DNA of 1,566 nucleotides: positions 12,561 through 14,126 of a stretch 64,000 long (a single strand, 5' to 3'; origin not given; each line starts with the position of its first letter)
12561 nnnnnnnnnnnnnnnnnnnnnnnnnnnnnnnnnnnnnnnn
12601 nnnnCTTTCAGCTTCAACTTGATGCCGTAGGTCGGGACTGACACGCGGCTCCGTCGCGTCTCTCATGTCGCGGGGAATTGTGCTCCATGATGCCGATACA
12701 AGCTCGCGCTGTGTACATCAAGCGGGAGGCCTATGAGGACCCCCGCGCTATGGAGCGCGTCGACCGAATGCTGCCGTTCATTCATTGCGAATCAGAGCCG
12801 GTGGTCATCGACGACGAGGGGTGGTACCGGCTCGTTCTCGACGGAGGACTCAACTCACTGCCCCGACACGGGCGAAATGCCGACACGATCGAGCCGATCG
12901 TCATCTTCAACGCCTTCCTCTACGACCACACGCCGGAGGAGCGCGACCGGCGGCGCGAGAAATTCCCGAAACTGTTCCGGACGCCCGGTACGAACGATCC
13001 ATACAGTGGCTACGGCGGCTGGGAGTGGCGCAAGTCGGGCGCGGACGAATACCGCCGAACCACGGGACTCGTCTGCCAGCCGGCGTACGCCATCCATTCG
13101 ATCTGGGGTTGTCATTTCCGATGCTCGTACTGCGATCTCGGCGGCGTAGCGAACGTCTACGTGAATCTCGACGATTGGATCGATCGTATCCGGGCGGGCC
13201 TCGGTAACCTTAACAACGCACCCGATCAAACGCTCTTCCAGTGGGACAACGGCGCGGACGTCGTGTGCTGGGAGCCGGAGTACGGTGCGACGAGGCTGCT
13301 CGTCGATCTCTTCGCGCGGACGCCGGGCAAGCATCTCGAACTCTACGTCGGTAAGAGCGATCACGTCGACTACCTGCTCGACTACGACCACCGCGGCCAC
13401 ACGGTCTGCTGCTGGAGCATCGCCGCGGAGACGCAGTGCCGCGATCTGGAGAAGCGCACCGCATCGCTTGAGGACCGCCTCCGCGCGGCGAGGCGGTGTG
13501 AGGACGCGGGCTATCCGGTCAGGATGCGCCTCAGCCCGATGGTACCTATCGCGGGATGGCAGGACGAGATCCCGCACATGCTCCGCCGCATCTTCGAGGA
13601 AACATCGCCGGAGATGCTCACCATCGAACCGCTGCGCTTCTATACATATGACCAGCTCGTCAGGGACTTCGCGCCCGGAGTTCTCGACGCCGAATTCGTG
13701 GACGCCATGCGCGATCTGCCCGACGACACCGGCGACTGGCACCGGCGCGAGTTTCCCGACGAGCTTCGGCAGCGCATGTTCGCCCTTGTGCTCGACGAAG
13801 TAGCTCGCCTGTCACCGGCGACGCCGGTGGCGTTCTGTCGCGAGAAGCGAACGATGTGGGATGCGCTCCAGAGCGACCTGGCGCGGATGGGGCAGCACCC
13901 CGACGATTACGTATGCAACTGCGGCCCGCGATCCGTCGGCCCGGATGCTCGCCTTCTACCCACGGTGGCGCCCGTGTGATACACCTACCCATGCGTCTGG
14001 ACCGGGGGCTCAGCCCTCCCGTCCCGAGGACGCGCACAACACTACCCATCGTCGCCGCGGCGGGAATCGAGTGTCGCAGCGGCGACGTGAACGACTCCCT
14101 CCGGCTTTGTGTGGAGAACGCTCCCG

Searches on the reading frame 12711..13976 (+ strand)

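Call 27: search_protein_families(library=pfam, proteins=[window:12711-13976:+], max_evalue=0.00001)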
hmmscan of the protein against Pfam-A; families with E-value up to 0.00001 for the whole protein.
window:12711-13976:+ (422 aa): 1 family
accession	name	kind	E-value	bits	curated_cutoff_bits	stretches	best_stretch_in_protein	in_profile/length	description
PF20903.3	SPL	-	1.3e-22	80.6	27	1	125-300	78-256/338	Spore photoproduct lyase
